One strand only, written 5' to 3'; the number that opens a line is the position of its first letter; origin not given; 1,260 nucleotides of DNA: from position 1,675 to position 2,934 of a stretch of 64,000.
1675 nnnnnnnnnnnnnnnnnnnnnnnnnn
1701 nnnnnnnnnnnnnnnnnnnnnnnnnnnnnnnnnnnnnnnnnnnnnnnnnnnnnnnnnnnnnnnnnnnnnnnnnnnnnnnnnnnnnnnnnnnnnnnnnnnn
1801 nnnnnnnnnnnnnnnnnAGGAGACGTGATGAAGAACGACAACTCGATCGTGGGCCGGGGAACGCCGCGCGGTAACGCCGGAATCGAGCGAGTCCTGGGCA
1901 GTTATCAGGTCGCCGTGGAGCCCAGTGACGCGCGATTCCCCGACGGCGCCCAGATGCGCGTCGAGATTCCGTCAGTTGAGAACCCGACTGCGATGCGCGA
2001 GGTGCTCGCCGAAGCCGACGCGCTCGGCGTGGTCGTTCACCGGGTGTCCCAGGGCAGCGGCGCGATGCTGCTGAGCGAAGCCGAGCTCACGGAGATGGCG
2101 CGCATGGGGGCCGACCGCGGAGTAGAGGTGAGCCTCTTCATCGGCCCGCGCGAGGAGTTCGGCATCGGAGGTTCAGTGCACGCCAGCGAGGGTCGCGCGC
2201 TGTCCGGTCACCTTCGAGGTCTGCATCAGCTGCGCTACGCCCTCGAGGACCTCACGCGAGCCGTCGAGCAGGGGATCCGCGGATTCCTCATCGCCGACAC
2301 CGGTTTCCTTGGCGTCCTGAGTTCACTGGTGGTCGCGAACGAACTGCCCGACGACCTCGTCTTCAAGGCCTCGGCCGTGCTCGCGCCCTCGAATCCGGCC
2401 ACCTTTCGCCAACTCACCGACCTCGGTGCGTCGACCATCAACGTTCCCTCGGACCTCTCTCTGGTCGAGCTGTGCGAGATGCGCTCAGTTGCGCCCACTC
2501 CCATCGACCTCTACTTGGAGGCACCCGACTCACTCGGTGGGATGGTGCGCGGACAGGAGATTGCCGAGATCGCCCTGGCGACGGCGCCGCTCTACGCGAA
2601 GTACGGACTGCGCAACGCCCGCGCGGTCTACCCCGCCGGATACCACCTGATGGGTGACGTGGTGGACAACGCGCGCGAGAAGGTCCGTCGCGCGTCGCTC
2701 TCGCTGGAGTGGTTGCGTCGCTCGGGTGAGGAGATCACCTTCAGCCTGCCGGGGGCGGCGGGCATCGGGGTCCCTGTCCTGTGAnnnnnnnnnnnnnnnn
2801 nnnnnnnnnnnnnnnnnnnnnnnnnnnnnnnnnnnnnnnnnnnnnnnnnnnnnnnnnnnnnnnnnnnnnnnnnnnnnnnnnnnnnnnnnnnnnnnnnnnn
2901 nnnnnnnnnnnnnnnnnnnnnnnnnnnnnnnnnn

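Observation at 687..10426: Sugar-acid catabolic operon with an M24 hydrolase and a U32-like protein where the expected enzymes are missing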

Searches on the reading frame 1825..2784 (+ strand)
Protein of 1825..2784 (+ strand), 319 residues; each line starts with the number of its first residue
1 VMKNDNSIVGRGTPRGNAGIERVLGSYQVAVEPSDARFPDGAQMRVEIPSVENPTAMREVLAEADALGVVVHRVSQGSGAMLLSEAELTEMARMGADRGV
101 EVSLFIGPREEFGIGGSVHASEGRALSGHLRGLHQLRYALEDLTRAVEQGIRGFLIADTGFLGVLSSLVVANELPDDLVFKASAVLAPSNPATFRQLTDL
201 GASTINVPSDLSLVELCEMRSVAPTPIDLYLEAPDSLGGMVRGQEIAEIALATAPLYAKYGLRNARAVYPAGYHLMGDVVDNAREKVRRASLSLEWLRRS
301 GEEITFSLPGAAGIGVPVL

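Call 4: search_protein_families(library=pfam, proteins=[window:1825-2784:+], max_evalue=0.01)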
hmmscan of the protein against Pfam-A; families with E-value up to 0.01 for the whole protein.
window:1825-2784:+ (319 aa): 1 family
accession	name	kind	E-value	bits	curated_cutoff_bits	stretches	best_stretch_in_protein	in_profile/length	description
PF01136.24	Peptidase_U32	-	0.0064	16.2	22.4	0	148-224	13-83/233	Peptidase family U32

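Call 8: search_protein_families(library=ncbifam, proteins=[window:1825-2784:+], max_evalue=0.01)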
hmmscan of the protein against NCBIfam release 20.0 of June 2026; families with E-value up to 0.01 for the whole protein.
window:1825-2784:+ (319 aa): 0 families

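Call 9: search_solved_structures(query=window:1825-2784:+, max_evalue=10, show_alignments=2)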
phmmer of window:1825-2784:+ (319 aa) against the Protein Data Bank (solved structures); distinct sequences matched with E-value up to 10: 0.

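Call 10: find_homologous_proteins(query=window:1825-2784:+, max_evalue=0.001)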
Query window:1825-2784:+ (319 aa): 4718 proteins with E <= 0.001 among 8000 candidates; the best 120 are listed.
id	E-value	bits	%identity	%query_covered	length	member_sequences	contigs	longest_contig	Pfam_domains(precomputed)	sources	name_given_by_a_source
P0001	4.6e-182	622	93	97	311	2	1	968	-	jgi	jgi:hypothetical protein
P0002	3.9e-175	599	88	99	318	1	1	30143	-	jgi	jgi:hypothetical protein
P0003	2.1e-173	594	87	99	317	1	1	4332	-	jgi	-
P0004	1.0e-164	565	82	99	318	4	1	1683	-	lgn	-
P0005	7.8e-157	539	78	99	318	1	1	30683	-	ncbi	ncbi:MAG: hypothetical protein ACHQFZ_09030 [Acidimicrobiales bacterium]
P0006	1.7e-156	538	78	100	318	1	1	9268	-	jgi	jgi:hypothetical protein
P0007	1.7e-154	532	78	99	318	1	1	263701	-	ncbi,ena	-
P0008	1.5e-152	525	76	99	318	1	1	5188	-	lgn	-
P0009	3.2e-152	524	77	99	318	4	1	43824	-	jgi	-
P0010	7.6e-149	513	75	100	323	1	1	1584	-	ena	-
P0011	1.9e-148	512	74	99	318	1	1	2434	-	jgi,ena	jgi:hypothetical protein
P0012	2.2e-147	508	74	99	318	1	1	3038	-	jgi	-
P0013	9.1e-146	503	73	99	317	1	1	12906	-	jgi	jgi:hypothetical protein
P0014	1.3e-145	503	72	99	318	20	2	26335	-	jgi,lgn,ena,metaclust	metaclust:\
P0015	2.2e-145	502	74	99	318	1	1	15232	-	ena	-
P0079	5.1e-133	461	67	99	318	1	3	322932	-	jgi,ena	jgi:hypothetical protein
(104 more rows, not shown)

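Call 14: find_encoding_contigs(protein=P0079, flank=10000, max_places=3)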
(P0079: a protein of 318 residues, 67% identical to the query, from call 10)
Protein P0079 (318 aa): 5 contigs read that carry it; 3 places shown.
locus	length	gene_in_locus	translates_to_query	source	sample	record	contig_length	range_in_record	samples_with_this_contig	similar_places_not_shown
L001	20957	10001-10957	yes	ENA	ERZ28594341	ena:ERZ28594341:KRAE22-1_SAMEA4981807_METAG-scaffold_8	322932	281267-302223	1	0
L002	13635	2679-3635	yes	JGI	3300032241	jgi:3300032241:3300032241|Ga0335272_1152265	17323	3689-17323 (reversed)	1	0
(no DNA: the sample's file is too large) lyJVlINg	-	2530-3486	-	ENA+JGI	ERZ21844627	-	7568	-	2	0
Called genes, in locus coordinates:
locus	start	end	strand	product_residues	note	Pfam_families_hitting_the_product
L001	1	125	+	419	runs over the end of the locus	PF02353:CMAS, PF08241:Methyltransf_11 (weak), PF13649:Methyltransf_25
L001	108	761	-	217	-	PF04199:Cyclase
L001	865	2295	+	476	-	PF02133:Transp_cyt_pur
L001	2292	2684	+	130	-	PF08332:CaMKII_AD (weak), PF13474:SnoaL_3, PF14534:DUF4440 (weak)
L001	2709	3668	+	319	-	PF00491:Arginase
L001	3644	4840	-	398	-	PF07690:MFS_1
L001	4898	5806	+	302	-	PF00892:EamA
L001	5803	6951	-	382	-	PF01612:DNA_pol_A_exo1, PF00570:HRDC (weak)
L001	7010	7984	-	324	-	PF08240:ADH_N, PF16912:Glu_dehyd_C, PF00107:ADH_zinc_N, PF13602:ADH_zinc_N_2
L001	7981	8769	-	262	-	PF09339:HTH_IclR, PF01614:IclR_C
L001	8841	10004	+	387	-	PF00557:Peptidase_M24 (weak)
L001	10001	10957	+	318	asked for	-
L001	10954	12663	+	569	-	PF00920:ILVD_EDD_N, PF24877:ILV_EDD_C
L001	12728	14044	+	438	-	PF01547:SBP_bac_1, PF13416:SBP_bac_8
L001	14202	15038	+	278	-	PF00528:BPD_transp_1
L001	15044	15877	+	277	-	PF00528:BPD_transp_1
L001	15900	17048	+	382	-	PF00005:ABC_tran, PF17912:OB_MalK, PF08402:TOBE_2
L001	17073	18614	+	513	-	PF00171:Aldedh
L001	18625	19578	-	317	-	PF00149:Metallophos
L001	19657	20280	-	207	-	-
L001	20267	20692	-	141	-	-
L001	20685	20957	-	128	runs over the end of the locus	-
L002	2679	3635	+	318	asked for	-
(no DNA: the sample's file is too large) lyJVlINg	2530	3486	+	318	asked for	-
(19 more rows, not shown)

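Call 22: search_protein_representatives(protein=window:1825-2784:+)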
Query: 319 residues. Proteins with E-value up to 0.001 (for the whole library): 897; up to 1e-10: 530; up to 1e-30: 104. The best 150 are listed.
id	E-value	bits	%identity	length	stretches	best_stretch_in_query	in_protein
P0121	2.5e-99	348.8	59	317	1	28-317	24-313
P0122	5.7e-77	275.4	58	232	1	91-317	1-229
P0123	6.7e-77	275.2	48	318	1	30-318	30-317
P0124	2.0e-74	267.1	68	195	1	6-192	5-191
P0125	4.0e-71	256.2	45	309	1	34-318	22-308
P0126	6.2e-71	255.6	47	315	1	33-307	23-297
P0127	9.2e-71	255.1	55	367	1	58-276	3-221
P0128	2.0e-68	247.4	47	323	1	30-299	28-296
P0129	5.3e-67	242.7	46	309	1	33-317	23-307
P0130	6.7e-64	232.5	44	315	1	27-300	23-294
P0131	4.2e-63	229.9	51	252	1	33-256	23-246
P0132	2.6e-61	224.0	43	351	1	33-315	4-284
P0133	4.2e-61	223.4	56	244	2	23-218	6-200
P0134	2.1e-59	217.7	50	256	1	66-295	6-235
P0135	1.2e-56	208.8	49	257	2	33-164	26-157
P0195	4.0e-35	138.1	32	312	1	33-270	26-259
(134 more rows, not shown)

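Call 24: predict_structure(alignment_id=A1)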
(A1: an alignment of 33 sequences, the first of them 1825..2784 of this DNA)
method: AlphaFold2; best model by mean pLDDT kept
length: 319 residues; sequences in the alignment: 33
mean_pLDDT: 84.5   pTM: 0.85
mean pLDDT of the five models: 84.5, 83.9, 83.4, 83.0, 82.2
residues with pLDDT >= 90: 180; 70-90: 82; 50-70: 33; < 50: 24
segments of 3 or more residues with pLDDT < 50: 1-3, 110-120, 126-128, 234-238
pLDDT, mean of each block of 10 residues (from residue 1): 54 84 82 95 95 94 98 89 93 98 80 41 50 82 96 94 96 97 85 95 92 92 94 54 81 95 58 74 91 90 94 92
secondary structure, 60 per line:
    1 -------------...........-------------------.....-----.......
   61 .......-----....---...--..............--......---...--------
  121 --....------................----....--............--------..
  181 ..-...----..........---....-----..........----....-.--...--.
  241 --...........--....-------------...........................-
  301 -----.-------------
elements in order: H14-24 E44-48 H54-67 E73-76 H85-98 E101-106 H123-126 H133-148 E153-156 H159-170 E179-182 H191-200 E204-207 H213-222 E227-230 H243-253 E256-259 H273-299

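Call 28: fold_search(model_id=the predicted structure, library=pdb)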
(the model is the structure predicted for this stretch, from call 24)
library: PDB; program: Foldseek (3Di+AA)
matches with E <= 10: 1776; with E <= 0.001: 258
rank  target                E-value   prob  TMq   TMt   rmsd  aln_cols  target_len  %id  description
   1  5d88                  6.4e-07  1.00  0.38  0.48   9.4       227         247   17  The Structure of the U32 Peptidase Mk0906 (released 2015-12-02)
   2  8q57_A                3.2e-06  1.00  0.45  0.51   6.8       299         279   14  Crystal structure of class II SFP aldolase from Yersinia aldovae (YaSqiA-Zn-SO4) with bound sulfate ions (released 2023-10-25)
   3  1rvg_A                3.4e-06  1.00  0.44  0.47   8.1       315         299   16  crystal structure of class II fructose-bisphosphate aldolase from Thermus aquaticus in complex with Y (released 2004-01-27)
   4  4mfe_D                3.4e-06  1.00  0.41  0.24  14.9       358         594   14  Structure of the carboxyl transferase domain from Rhizobium etli pyruvate carboxylase with 3-hydroxypyruvate (released 2013-11-13)
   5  4lsb_A                4.9e-06  1.00  0.42  0.48  11.6       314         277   16  Crystal structure of a putative lyase/mutase from Burkholderia cenocepacia J2315 (released 2013-08-14)
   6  1w5q_B                4.9e-06  1.00  0.40  0.40  13.3       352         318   12  Stepwise introduction of zinc binding site into porphobilinogen synthase of Pseudomonas aeruginosa (mutations A129C, D (released 2005-01-19)
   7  8q57_B                5.6e-06  1.00  0.44  0.50   7.5       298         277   15  Crystal structure of class II SFP aldolase from Yersinia aldovae (YaSqiA-Zn-SO4) with bound sulfate ions (released 2023-10-25)
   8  3q94_A                6.3e-06  1.00  0.45  0.48   6.9       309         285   13  The crystal structure of fructose 1,6-bisphosphate aldolase from Bacillus anthracis str. 'Ames Ancestor' (released 2011-01-26)
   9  8ih7_C                6.7e-06  1.00  0.35  0.33  11.1       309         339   14  AmnG-AmnH complex (released 2024-02-28)
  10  2fjk_A                7.1e-06  1.00  0.46  0.47   8.0       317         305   15  Crystal structure of Fructose-1,6-Bisphosphate Aldolase in Thermus caldophilus (released 2006-08-08)
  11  4jn6_A                7.1e-06  1.00  0.43  0.41   9.3       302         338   14  Crystal Structure of the Aldolase-Dehydrogenase Complex from Mycobacterium tuberculosis HRv37 (released 2013-05-08)
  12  2cwx_E                7.1e-06  1.00  0.43  0.35  10.8       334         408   13  Crystal structure of octameric ribulose-1,5-bisphosphate carboxylase/oxygenase (Rubisco) from Pyrococcus horikoshii OT (released 2005-12-27)
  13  3qfe_B                8.0e-06  1.00  0.40  0.42  11.7       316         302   13  Crystal structures of a putative dihydrodipicolinate synthase family protein from Coccidioides immitis (released 2011-02-02)
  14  4lsb_B                9.0e-06  1.00  0.41  0.46  10.5       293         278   15  Crystal structure of a putative lyase/mutase from Burkholderia cenocepacia J2315 (released 2013-08-14)
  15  2cwx_A                9.5e-06  1.00  0.42  0.34  11.1       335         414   12  Crystal structure of octameric ribulose-1,5-bisphosphate carboxylase/oxygenase (Rubisco) from Pyrococcus horikoshii OT (released 2005-12-27)
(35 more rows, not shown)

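Call 29: find_related_loci(query=A3, collection=genome_contigs, flank=10000)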
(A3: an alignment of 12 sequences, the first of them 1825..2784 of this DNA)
Query A3 (319 aa) in genome_contigs; peptide patterns used: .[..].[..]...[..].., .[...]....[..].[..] (x = any residue, [..] = any of these).
599 stretches matched a pattern (row limit reached: there are more); 588 encode a relative of the query (tblastn E <= 1e-3); the best 80 are kept; 80 distinct loci.
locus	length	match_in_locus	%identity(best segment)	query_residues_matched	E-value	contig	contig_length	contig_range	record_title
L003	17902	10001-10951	78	2-318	3e-165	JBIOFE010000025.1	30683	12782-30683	MAG: Acidimicrobiales bacterium isolate GcC11-24 k141_1469644_length_30683_cov_28.4641, whole genome shotgun sequence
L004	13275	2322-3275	69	1-318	1e-143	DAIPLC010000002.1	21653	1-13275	MAG TPA_asm: Acidimicrobiales bacterium isolate CTOTU22524 NODE_246_length_21653_cov_5.939161, whole genome shotgun sequ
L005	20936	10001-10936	67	7-318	4e-134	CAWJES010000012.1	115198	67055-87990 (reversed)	MAG: uncultured Acidimicrobiaceae bacterium isolate MFD04780.bin.2.86 genome assembly, contig: contig_69030, whole genom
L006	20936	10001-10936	66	8-319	9e-133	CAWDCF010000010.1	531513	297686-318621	MAG: uncultured Acidimicrobiaceae bacterium isolate MFD04780.bin.3.17 genome assembly, contig: contig_48304, whole genom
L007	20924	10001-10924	64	10-317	1e-129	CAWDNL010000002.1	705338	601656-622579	MAG: uncultured Acidimicrobiaceae bacterium isolate MFD03399.bin.1.96 genome assembly, contig: contig_29897, whole genom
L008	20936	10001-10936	63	8-319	3e-129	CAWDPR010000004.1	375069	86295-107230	MAG: uncultured Acidimicrobiaceae bacterium isolate MFD04780.bin.3.483 genome assembly, contig: contig_3235, whole genom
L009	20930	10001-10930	64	8-317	1e-128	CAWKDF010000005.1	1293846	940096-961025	MAG: uncultured Acidimicrobiaceae bacterium isolate MFD05512.bin.2.147 genome assembly, contig: contig_4506, whole genom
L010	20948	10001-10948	62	2-317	5e-128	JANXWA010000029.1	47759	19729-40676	MAG: Acidimicrobiales bacterium isolate GL140_1_metabat_294 GL140_1_k141_1853571, whole genome shotgun sequence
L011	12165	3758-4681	64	10-317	5e-128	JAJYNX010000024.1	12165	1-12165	MAG: Actinomycetes bacterium isolate DBS2-4.bin99 NODE_9524_length_12165_cov_4.2743, whole genome shotgun sequence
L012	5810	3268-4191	64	10-317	9e-128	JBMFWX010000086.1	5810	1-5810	MAG: Acidimicrobiales bacterium isolate KM4364-29 NODE_5902_length_5810_cov_3.958123, whole genome shotgun sequence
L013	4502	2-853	69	36-319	1e-128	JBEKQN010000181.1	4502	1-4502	MAG: Acidimicrobiales bacterium isolate SPRUCE 489 SPRUCE_489_181, whole genome shotgun sequence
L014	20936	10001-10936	63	6-317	5e-127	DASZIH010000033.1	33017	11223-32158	MAG TPA_asm: Acidimicrobiales bacterium isolate SMAG_U6597 k141_3443272, whole genome shotgun sequence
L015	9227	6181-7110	64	8-317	5e-127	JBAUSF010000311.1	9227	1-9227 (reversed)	MAG: Acidimicrobiales bacterium isolate MFD01947_ilm_asm_bin47 k127_156021, whole genome shotgun sequence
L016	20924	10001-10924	63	10-317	6e-127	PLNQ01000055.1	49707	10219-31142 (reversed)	MAG: Acidimicrobiaceae bacterium isolate fen_803 73.20120800_E1X.33_contig_3495, whole genome shotgun sequence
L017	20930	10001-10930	63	8-317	4e-126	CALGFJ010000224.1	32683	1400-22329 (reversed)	MAG TPA_asm: uncultured Acidimicrobiaceae bacterium isolate ERR1035438_bin.131_CONCOCT_v1.1_MAG genome assembly, contig:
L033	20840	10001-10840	61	37-316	1e-110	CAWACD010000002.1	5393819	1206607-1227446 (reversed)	MAG: uncultured Actinomycetota bacterium isolate MFD04967.bin.2.150 genome assembly, contig: contig_2838, whole genome s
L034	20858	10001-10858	60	33-318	1e-110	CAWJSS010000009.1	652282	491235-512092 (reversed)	MAG: uncultured Acidimicrobiaceae bacterium isolate MFD04463.bin.2.145 genome assembly, contig: contig_25996, whole geno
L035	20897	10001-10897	58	23-317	2e-108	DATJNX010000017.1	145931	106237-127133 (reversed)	MAG TPA_asm: Streptosporangiaceae bacterium isolate SMAG_U14872 k141_4492395, whole genome shotgun sequence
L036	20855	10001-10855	59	33-317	3e-108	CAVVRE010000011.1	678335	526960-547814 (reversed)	MAG: uncultured Acidimicrobiaceae bacterium isolate MFD02671.bin.2.82 genome assembly, contig: contig_26524, whole genom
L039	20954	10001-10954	54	2-319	2e-107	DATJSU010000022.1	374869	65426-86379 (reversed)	MAG TPA_asm: Acidimicrobiales bacterium isolate SMAG_U15001 k141_1701395, whole genome shotgun sequence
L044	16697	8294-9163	59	28-317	4e-106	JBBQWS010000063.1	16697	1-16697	MAG: Actinomycetes bacterium isolate Co_metawrap_2071 Cmw_2071_k141_14597030_length_16697_cov_6.9801, whole genome shotg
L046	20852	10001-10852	58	34-317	3e-106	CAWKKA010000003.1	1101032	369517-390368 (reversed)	MAG: uncultured Actinomycetota bacterium isolate MFD00731.bin.2.173 genome assembly, contig: contig_15596, whole genome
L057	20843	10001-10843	59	37-317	2e-105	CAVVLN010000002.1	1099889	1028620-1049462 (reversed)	MAG: uncultured Actinomycetota bacterium isolate MFD03399.bin.1.21 genome assembly, contig: contig_15093, whole genome s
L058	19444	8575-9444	54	28-317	2e-104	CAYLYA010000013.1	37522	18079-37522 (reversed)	MAG TPA_asm: uncultured Bifidobacterium sp. isolate SRP302447_co1_279 genome assembly, contig: NODE_3083_length_37522_co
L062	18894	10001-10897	56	23-319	2e-104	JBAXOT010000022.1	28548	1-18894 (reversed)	MAG: Actinomycetes bacterium isolate ELA512 MAG512_22, whole genome shotgun sequence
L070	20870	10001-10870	57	27-316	5e-103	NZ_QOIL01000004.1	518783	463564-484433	Sphaerisporangium album strain CCTCC AA 208026 scaffold4, whole genome shotgun sequence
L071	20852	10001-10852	57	34-317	4e-103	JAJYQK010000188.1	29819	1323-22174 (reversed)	MAG: Actinomycetes bacterium isolate DS4.bin24 NODE_1504_length_29819_cov_1.827866, whole genome shotgun sequence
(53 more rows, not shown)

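Call 33: search_protein_families(library=pfam, proteins=[L001:7010-7984:-, L007:17073-17909:+, L039:9003-9887:-, L046:19190-20086:-], max_evalue=0.001)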
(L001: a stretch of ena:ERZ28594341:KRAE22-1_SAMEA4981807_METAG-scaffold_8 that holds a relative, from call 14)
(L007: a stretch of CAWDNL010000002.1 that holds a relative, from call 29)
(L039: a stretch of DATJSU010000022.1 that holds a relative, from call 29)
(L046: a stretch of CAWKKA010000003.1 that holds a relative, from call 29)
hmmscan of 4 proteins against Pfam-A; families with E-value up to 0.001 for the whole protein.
L001:7010-7984:- (324 aa): 4 families
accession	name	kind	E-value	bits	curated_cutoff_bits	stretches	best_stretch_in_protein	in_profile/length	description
PF08240.17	ADH_N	-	3.3e-12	47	23.5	1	26-121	4-100/104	Alcohol dehydrogenase GroES-like domain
PF16912.11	Glu_dehyd_C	-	3.8e-12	46.6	34.9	1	132-305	4-199/211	Glucose dehydrogenase C-terminus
PF00107.32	ADH_zinc_N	-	4.4e-12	46.5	31.8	1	202-281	50-128/129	Zinc-binding dehydrogenase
PF13602.12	ADH_zinc_N_2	-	1.6e-07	32.8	27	1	199-321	12-134/134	Zinc-binding dehydrogenase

L007:17073-17909:+ (278 aa): 2 families
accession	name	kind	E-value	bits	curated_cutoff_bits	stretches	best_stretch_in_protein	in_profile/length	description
PF08450.18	SGL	-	1.6e-17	64.4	26.3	1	22-251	3-244/246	SMP-30/Gluconolactonase/LRE-like region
PF01436.27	NHL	-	3e-10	40.1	20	0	64-86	6-28/28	NHL repeat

L039:9003-9887:- (294 aa): 1 family
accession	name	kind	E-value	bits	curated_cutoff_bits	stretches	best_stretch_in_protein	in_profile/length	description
PF08450.18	SGL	-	2.3e-77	260.3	26.3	1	18-259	1-246/246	SMP-30/Gluconolactonase/LRE-like region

L046:19190-20086:- (298 aa): 1 family
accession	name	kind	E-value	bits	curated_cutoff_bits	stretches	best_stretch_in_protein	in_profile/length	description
PF00296.26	Bac_luciferase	-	4.6e-46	158.1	27.9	1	30-239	28-216/314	Luciferase-like monooxygenase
